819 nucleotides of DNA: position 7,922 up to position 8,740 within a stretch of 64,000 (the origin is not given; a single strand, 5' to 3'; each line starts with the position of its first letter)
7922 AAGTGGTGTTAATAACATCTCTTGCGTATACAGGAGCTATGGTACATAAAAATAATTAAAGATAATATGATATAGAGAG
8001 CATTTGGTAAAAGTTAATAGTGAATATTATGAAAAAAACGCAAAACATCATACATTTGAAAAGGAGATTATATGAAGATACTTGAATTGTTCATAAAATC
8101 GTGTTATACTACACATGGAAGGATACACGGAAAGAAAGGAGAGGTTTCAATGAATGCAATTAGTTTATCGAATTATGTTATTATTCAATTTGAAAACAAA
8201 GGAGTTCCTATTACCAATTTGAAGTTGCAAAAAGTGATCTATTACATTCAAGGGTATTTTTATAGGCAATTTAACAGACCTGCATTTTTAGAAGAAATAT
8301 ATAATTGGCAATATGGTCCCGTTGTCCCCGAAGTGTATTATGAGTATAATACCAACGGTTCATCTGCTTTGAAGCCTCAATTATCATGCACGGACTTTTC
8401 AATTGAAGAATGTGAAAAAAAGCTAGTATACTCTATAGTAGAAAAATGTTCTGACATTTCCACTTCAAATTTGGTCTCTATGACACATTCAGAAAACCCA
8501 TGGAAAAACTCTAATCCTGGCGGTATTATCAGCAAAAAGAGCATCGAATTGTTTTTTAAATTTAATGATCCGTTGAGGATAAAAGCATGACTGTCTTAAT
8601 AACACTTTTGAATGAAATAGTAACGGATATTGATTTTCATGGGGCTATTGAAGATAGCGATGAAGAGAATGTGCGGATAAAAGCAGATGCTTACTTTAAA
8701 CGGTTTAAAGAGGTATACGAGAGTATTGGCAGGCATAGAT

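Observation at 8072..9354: Prophage cargo module: Panacea (DUF4065) domain gene coupled to an unassignable 3-TM membrane protein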

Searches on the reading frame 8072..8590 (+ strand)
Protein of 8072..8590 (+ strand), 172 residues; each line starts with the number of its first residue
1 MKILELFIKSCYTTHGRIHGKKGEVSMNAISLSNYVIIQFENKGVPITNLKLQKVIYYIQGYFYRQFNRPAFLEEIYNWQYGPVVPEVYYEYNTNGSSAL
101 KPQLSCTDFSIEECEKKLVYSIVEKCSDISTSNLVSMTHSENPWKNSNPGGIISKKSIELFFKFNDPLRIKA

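Call 4: search_protein_families(library=pfam, proteins=[window:8150-8590:+], max_evalue=0.1)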
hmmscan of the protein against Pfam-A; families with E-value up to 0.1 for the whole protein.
window:8150-8590:+ (146 aa): 1 family
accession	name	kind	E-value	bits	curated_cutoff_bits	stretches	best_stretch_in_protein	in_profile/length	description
PF13274.11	SocA_Panacea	-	9.8e-18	65.6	25.7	1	26-119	1-113/113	Antitoxin SocA-like, Panacea domain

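Call 5: search_protein_families(library=padloc, proteins=[window:8150-8590:+], max_evalue=0.1)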
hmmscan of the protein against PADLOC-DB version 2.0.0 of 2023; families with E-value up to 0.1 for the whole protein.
window:8150-8590:+ (146 aa): 0 families

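Call 6: search_protein_families(library=phrogs, proteins=[window:8150-8590:+], max_evalue=0.1)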
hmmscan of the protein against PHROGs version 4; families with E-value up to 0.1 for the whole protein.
window:8150-8590:+ (146 aa): 2 families
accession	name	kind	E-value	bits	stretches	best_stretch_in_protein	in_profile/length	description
phrog_1281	-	unknown function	2.3e-34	119.8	1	1-138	8-152/195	-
phrog_10390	-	unknown function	2.7e-28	100.3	1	2-137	150-292/299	-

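Call 40: search_protein_families(library=pfam, proteins=[window:8072-8590:+], max_evalue=0.01)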
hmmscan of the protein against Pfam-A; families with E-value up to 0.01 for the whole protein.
window:8072-8590:+ (172 aa): 1 family
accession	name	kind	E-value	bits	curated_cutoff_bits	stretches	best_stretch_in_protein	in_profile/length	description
PF13274.11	SocA_Panacea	-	1.4e-17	65.1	25.7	1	52-145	1-113/113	Antitoxin SocA-like, Panacea domain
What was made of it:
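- On PanAT (Panacea-neutralised type II TA), toxin cluster T4: E 9.8e-18 and 1.4e-17, 65 bits against a cut-off of 25.7 (calls 4, 40).
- PF13274 E 1e-17, above the gathering cut-off (calls 4, 40).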

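Call 62: find_homologous_proteins(query=window:8072-8590:+, max_evalue=1e-10)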
Query window:8072-8590:+ (172 aa): 58 proteins with E <= 1e-10 among 71 candidates.
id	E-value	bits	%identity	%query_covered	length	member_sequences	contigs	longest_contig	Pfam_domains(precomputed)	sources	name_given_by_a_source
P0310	1.3e-111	388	100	100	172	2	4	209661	PF13274.12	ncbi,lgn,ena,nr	ncbi:MAG: DUF4065 domain-containing protein [Clostridia bacterium]|nr:DUF4065 domain-containing prot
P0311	8.8e-76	271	74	99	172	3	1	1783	PF13274.12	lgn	-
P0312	4.4e-72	259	72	100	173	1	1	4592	PF13274.12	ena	-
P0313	2.6e-66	240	62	100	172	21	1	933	PF13274.12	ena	-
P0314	1.5e-65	238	61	100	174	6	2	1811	PF13274.12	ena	-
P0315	3.5e-65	237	65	100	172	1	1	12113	PF13274.12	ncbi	-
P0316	3.0e-64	234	64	99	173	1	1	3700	PF13274.12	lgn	-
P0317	5.4e-64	233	65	99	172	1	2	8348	PF13274.12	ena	-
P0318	7.7e-63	229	74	85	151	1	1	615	PF13274.12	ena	-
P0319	3.1e-62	227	68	85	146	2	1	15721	PF13274.12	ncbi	-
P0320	1.1e-60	222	68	85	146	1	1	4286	PF13274.12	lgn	-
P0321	1.2e-60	222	70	85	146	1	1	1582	PF13274.12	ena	-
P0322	1.8e-59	218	61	100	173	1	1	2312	PF13274.12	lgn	-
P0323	9.3e-59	216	67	85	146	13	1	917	PF13274.12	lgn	-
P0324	3.0e-58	214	67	85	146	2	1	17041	PF13274.12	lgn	-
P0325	3.5e-58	214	67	85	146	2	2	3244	PF13274.12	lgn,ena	-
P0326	4.6e-58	214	66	84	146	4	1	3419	PF13274.12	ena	-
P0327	7.3e-57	210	66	85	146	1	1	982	PF13274.12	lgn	-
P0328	1.2e-55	206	66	85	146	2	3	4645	PF13274.12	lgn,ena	-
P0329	1.7e-55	205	65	85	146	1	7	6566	PF13274.12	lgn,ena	-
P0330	2.2e-55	205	57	99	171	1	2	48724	PF13274.12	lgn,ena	-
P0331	3.6e-55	204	58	98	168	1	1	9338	PF13274.12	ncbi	-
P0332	1.3e-54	202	63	85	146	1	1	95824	PF13274.12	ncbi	-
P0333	5.1e-54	200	65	84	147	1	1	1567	PF13274.12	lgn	-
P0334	6.5e-52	194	56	99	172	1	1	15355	PF13274.12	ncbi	-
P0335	1.8e-51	192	62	85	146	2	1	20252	PF13274.12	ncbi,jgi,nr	ncbi:MAG: DUF4065 domain-containing protein [Ruminococcaceae bacterium]|nr:DUF4065 domain-containing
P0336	1.4e-50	189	64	87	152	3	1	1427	PF13274.12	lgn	-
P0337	7.5e-48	180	57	84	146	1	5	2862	PF13274.12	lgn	-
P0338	1.4e-46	176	58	84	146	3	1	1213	PF13274.12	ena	-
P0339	3.5e-46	175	49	98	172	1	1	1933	PF13274.12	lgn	-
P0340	9.0e-46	174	54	84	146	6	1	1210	PF13274.12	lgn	-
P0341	1.3e-45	173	47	97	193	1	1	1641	PF13274.12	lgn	-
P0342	2.9e-45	172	56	88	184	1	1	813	PF13274.12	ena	-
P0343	1.3e-44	170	54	84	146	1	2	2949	PF13274.12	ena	-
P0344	3.7e-42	162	55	84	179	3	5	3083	PF13274.12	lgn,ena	-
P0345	8.6e-42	161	51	84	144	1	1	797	PF13274.12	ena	-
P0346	5.2e-41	158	48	99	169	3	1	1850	PF13274.12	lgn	-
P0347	2.7e-40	156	47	99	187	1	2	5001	PF13274.12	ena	-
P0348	3.0e-40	156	54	84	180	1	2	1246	PF13274.12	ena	-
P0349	2.5e-39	153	52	84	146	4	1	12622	PF13274.12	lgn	-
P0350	4.8e-39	152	51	93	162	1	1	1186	PF13274.12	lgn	-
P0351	1.5e-38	150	50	84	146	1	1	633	PF13274.12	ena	-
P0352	6.4e-36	142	49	84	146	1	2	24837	PF13274.12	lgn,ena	-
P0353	2.8e-35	139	47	83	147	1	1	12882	PF13274.12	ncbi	-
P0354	9.6e-35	138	42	96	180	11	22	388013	PF13274.12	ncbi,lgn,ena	-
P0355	1.8e-33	134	45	83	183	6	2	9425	PF13274.12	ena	-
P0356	1.6e-32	131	46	80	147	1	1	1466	PF13274.12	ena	-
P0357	4.6e-30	122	40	93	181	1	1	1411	PF13274.12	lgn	-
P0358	1.3e-29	121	44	84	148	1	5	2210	PF13274.12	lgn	-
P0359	1.9e-28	117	42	83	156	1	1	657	PF13274.12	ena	-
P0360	1.6e-27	114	41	82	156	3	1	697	PF13274.12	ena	-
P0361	1.6e-23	101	39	80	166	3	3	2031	PF13274.12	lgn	-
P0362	3.4e-21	94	37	76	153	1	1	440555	PF13274.12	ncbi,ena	-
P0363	9.2e-20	89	46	58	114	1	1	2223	PF13274.12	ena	-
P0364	8.2e-19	86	40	78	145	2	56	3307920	PF13274.12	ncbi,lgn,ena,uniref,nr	ncbi:DUF4065 domain-containing protein [Clostridium perfringens]|uniref:Panacea domain-containing pr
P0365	7.7e-15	73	41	60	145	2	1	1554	PF13274.12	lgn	-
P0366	3.1e-14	71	44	60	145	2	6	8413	PF13274.12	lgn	-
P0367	9.7e-13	66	33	69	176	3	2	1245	PF13274.12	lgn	-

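Call 67: search_solved_structures(query=A3, max_evalue=0.01)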
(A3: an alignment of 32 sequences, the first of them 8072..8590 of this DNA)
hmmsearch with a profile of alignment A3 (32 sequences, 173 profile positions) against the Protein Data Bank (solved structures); distinct sequences matched with E-value up to 0.01: 0.

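Call 70: predict_structure(alignment_id=A3)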
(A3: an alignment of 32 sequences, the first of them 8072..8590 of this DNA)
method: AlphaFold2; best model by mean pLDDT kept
length: 172 residues; sequences in the alignment: 32
mean_pLDDT: 87.7   pTM: 0.84
mean pLDDT of the five models: 87.7, 86.9, 86.7, 85.5, 85.0
residues with pLDDT >= 90: 121; 70-90: 26; 50-70: 21; < 50: 4
segments of 3 or more residues with pLDDT < 50: 21-23
pLDDT, mean of each block of 10 residues (from residue 1): 72 60 69 95 95 98 96 95 94 85 72 93 97 95 90 96 95 62
secondary structure, 60 per line:
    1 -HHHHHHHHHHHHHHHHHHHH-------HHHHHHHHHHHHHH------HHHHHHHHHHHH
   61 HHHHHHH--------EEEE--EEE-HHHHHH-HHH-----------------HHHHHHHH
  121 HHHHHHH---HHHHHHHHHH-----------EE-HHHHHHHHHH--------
elements in order: H2-21 H29-42 H49-67 E76-79 E82-84 H86-91 H113-127 H131-140 H155-164

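Call 74: fold_search(model_id=the predicted structure, library=pdb)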
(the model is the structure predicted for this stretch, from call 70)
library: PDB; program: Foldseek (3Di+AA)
matches with E <= 10: 15; with E <= 0.001: 0
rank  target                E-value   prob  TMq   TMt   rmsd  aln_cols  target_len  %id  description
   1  7pjd_C                5.2e+00  0.01  0.19  0.18  16.1       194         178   10  The X-ray structure of juvenile hormone diol kinase from the silk worm Bombyx mori. (released 2021-12-22)
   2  5z68_C                5.4e+00  0.03  0.20  0.10  17.1       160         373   14  Structure of the recombination mediator protein RecF-ATP in RecFOR pathway (released 2018-04-18)
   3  8p7j_A                5.4e+00  0.01  0.17  0.12  16.1       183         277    9  Crystal structure of MAP2K6 with a covalent compound GCL96 (released 2023-07-05)
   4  8eoi_C                5.7e+00  0.01  0.13  0.11  23.2       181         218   10  Structure of a human EMC:human Cav1.2 channel complex in GDN detergent (released 2023-05-24)
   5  4d9u                  5.7e+00  0.01  0.14  0.10  17.2       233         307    8  Rsk2 C-terminal Kinase Domain, (E)-tert-butyl 3-(4-amino-7-(3-hydroxypropyl)-5-p-tolyl-7H-pyrrolo[2,3-d]pyrimidin-6-yl)- (released 2012-04-11)
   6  8b59_C                6.4e+00  0.01  0.16  0.18  15.7       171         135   10  Rosellinia necatrix megabirnavirus 1-W779 Crown protein (released 2023-02-22)
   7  8pm3_C                6.8e+00  0.01  0.18  0.14  15.4       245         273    8  Crystal structure of MAP2K6 with a covalent compound GCL94 (released 2023-09-20)
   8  4lqx_B                8.0e+00  0.02  0.19  0.12  15.0       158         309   12  Crystal structure of a TENA/THI-4 domain-containing protein (SSO2700) from Sulfolobus solfataricus P2 at 2.34 A resolu (released 2013-09-04)
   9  8bem_A                8.0e+00  0.01  0.18  0.13  16.2       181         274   13  STE20-like serine/threonine-protein kinase (SLK) in complex with Tivozanib (released 2022-11-09)
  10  2qr7                  8.4e+00  0.01  0.11  0.08  17.1        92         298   12  2.0A X-ray structure of C-terminal kinase domain of p90 ribosomal S6 kinase 2: Se-Met derivative (released 2007-12-11)
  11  4qi0_B                8.9e+00  0.04  0.25  0.27  11.9       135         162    9  X-ray structure of the ROQ domain from murine Roquin-1 (released 2014-07-16)
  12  6van_A                8.9e+00  0.02  0.20  0.24  15.7       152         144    9  Crystal structure of caltubin from the great pond snail (released 2020-12-23)
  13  7x1i_A                8.9e+00  0.01  0.14  0.06  20.1       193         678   12  Cryo-EM structure of human BTR1 in the outward-facing state. (released 2023-11-01)
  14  9sjo_G                1.0e+01  0.01  0.14  0.10  14.0       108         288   10  Type I-F_HNH variant Cascade target-free RNP, HNH domain in middle position (released 2026-02-04)
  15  8p7j_B                1.0e+01  0.01  0.17  0.13  15.2       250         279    8  Crystal structure of MAP2K6 with a covalent compound GCL96 (released 2023-07-05)
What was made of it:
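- Tried and rejected: Foldseek of the PanA model against the PDB gave nothing (call 74).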

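Call 80: search_protein_families(library=ncbifam, proteins=[window:8072-8590:+], max_evalue=0.1)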
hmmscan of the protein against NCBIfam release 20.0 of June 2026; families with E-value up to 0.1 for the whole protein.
window:8072-8590:+ (172 aa): 2 families
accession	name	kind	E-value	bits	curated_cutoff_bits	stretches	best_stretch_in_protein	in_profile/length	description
NF047745.1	SocA_antitoxin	equivalog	1.2e-17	64.1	190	1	31-145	5-130/176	type VI toxin-antitoxin system SocA family antitoxin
NF001908.0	PRK00668.1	equivalog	0.068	12.9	155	0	35-88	22-76/141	nucleoside-diphosphate kinase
